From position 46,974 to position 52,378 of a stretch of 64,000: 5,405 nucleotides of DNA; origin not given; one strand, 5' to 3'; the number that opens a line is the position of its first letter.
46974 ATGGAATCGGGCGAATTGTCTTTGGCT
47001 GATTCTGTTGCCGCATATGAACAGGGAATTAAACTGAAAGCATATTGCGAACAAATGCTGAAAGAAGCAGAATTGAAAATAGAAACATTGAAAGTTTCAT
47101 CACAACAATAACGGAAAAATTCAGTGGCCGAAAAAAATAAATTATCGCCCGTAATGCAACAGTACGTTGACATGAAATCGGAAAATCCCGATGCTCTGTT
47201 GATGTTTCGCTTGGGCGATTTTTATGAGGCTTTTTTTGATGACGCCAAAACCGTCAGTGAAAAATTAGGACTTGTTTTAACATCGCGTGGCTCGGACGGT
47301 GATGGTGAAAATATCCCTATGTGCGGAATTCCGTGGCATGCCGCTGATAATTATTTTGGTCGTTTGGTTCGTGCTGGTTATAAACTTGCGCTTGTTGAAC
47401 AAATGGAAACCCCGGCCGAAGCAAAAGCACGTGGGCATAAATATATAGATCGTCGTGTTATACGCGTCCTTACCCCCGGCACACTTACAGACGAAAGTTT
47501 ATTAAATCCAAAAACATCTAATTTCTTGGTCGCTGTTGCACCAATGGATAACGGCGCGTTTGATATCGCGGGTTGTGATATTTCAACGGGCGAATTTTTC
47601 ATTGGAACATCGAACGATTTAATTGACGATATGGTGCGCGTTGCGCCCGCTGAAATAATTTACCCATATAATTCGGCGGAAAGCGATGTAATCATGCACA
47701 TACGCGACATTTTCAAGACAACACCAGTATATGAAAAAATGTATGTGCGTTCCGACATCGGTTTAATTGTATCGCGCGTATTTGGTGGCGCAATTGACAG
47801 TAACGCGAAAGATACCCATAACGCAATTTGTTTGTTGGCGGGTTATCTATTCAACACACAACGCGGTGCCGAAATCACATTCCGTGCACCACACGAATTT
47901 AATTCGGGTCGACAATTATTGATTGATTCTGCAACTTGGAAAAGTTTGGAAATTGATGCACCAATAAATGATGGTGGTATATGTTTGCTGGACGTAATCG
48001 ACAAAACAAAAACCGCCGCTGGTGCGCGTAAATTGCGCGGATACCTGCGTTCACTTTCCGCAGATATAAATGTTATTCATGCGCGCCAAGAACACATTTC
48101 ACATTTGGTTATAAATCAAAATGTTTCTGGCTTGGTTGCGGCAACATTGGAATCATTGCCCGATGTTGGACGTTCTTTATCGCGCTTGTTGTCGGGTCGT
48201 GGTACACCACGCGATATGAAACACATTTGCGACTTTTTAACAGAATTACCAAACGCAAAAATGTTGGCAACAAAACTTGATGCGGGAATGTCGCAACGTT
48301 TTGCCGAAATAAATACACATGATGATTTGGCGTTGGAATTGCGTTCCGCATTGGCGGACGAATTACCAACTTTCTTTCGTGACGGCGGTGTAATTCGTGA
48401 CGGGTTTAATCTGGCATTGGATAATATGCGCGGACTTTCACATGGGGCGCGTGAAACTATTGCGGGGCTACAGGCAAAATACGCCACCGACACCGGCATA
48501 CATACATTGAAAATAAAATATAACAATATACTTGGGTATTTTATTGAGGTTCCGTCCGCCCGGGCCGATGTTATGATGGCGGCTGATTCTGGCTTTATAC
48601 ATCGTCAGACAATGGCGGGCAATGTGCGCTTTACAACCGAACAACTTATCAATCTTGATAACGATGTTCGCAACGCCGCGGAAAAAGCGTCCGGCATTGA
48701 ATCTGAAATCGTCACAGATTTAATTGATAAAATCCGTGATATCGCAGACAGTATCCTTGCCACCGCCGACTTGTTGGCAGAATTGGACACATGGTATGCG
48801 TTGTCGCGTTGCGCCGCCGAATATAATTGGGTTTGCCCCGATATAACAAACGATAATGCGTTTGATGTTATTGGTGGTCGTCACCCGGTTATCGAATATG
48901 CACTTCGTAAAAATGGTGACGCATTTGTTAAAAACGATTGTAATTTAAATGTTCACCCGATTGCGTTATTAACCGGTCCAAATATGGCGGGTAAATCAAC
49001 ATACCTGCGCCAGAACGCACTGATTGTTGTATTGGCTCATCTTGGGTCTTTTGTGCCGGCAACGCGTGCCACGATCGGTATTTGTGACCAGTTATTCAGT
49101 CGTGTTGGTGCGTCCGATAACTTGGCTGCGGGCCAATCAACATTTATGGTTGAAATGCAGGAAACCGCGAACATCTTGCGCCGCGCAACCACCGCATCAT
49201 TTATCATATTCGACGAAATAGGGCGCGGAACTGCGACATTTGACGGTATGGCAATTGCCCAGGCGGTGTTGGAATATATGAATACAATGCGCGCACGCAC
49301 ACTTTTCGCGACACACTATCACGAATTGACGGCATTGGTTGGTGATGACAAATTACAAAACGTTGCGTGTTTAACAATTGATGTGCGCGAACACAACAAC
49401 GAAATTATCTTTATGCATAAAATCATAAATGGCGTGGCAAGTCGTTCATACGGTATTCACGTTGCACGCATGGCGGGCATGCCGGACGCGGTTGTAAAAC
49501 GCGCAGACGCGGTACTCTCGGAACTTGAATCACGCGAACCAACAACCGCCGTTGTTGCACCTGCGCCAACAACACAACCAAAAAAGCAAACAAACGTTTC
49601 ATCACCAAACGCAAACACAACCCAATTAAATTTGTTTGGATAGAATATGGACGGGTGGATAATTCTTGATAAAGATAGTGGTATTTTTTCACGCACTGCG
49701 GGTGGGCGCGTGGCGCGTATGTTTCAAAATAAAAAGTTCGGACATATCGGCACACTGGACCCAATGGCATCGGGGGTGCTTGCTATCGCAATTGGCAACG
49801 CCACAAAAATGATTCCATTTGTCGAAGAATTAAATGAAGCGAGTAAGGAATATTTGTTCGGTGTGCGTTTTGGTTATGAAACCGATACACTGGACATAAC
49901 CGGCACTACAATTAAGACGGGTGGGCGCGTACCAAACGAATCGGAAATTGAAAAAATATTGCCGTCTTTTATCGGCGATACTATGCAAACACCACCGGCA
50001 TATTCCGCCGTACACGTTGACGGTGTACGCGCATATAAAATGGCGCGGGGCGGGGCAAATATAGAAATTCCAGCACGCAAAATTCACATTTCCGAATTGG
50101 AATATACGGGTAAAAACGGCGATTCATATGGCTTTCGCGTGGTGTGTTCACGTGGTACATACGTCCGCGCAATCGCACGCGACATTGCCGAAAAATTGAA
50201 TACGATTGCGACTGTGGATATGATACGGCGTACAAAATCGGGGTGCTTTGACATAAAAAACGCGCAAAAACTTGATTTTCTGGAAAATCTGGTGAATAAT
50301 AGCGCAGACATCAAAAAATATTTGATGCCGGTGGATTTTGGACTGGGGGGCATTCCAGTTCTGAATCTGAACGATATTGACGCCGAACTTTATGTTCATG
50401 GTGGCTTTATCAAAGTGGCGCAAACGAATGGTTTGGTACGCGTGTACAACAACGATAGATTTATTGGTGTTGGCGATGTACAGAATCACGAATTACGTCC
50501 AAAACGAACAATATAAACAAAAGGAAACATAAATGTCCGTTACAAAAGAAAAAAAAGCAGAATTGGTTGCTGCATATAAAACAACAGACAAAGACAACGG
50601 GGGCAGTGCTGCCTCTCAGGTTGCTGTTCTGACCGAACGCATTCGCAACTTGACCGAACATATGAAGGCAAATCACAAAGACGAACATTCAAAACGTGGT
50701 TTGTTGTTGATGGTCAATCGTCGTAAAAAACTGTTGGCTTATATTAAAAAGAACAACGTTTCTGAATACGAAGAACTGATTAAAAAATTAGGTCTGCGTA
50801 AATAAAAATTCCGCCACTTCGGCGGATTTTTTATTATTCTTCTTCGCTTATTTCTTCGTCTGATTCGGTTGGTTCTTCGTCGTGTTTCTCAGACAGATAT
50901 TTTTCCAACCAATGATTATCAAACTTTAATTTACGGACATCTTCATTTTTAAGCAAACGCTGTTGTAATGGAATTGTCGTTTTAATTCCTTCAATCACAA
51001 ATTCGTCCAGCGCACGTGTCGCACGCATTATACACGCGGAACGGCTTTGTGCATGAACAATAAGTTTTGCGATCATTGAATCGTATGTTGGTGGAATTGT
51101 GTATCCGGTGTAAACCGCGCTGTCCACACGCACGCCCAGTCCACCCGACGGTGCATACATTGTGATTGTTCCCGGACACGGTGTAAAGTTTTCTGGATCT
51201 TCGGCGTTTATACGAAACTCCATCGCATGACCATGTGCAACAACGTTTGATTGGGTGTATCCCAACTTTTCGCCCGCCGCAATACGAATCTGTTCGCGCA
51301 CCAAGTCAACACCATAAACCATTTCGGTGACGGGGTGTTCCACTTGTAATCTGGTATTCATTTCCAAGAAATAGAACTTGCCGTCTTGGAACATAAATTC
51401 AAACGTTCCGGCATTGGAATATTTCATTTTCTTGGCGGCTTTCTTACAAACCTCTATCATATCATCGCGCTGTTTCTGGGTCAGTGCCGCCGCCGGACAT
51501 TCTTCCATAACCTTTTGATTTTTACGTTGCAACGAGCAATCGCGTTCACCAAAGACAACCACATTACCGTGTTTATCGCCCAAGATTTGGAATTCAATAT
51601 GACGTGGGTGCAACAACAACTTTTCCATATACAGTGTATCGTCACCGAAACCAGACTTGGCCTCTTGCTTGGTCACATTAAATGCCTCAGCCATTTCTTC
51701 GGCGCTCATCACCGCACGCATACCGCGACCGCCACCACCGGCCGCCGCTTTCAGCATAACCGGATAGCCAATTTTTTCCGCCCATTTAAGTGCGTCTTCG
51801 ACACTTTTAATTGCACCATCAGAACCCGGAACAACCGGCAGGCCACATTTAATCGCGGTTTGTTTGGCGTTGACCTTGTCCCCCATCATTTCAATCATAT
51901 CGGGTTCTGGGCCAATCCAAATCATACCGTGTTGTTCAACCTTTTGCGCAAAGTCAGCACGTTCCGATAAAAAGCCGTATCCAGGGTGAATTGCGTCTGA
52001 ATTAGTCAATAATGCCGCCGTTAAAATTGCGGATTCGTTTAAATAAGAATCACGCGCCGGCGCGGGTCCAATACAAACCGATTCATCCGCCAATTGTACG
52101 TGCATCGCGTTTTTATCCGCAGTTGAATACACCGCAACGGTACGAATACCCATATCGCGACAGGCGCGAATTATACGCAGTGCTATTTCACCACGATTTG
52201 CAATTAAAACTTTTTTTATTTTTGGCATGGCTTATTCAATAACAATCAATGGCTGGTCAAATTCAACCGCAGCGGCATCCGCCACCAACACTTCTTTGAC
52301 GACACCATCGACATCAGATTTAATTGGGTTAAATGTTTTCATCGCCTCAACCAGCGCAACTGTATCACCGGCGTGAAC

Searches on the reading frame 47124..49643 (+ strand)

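Call 29: search_protein_families(library=pfam, proteins=[window:47124-49643:+], max_evalue=0.0001)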
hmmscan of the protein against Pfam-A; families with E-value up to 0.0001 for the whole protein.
window:47124-49643:+ (839 aa): 5 families
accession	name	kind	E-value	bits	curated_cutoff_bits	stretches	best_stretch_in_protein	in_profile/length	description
PF00488.27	MutS_V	-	7.9e-81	271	30.2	1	615-802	2-188/188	MutS domain V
PF01624.25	MutS_I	-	3.5e-39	134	20.6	1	9-124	2-112/113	MutS domain I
PF05192.23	MutS_III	-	8.5e-30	105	34.1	1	270-560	1-193/194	MutS domain III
PF05190.23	MutS_IV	-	3.8e-19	69.2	22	1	427-520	1-91/92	MutS family domain IV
PF05188.22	MutS_II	-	1.4e-07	32.4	25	1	133-203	1-76/133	MutS domain II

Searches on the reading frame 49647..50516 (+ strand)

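Call 44: search_protein_families(library=pfam, proteins=[window:49647-50516:+], max_evalue=0.001)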
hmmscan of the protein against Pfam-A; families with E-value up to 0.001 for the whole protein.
window:49647-50516:+ (289 aa): 3 families
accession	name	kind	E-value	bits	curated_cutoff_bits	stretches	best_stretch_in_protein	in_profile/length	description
PF01509.24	TruB_N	-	6.7e-47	160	27.3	1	24-173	2-149/149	TruB family pseudouridylate synthase (N terminal domain)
PF09157.17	TruB-C_2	-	7.3e-09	35.9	21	1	237-288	1-56/57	Pseudouridine synthase II TruB, C-terminal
PF16198.10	TruB_C_2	-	4.5e-08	33.6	29.3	1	174-231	1-63/66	tRNA pseudouridylate synthase B C-terminal domain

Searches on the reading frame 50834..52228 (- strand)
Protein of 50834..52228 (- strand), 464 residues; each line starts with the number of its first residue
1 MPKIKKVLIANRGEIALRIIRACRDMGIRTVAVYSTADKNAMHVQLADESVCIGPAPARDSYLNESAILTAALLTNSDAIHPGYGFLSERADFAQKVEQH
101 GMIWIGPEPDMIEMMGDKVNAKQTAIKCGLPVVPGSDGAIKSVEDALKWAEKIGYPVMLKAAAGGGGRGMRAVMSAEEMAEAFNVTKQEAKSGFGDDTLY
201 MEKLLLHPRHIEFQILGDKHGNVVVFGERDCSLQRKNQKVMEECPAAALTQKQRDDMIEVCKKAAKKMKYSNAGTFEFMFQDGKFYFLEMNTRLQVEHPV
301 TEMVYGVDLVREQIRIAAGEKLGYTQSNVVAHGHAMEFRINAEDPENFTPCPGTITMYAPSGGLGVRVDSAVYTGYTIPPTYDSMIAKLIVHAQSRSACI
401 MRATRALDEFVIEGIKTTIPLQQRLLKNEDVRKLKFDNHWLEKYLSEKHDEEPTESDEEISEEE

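Call 17: search_protein_families(library=pfam, proteins=[window:50834-52228:-], max_evalue=0.00001)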
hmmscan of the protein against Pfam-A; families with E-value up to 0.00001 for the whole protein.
window:50834-52228:- (464 aa): 5 families
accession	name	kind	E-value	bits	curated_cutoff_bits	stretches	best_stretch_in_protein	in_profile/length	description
PF02786.22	CPSase_L_D2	-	4.9e-74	248.8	19.8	1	117-323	1-209/211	Carbamoyl-phosphate synthase L chain, ATP binding domain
PF00289.28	Biotin_carb_N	-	3.9e-47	159.7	25.5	1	4-112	2-110/110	Biotin carboxylase, N-terminal domain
PF02785.25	Biotin_carb_C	-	6.5e-37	126.4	32.4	1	337-442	1-107/108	Biotin carboxylase C-terminal domain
PF07478.18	Dala_Dala_lig_C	-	1.7e-10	41.2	24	1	146-292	28-174/204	D-ala D-ala ligase C-terminus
PF02222.28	ATP-grasp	-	1.5e-09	38.2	27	1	139-293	15-162/179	ATP-grasp domain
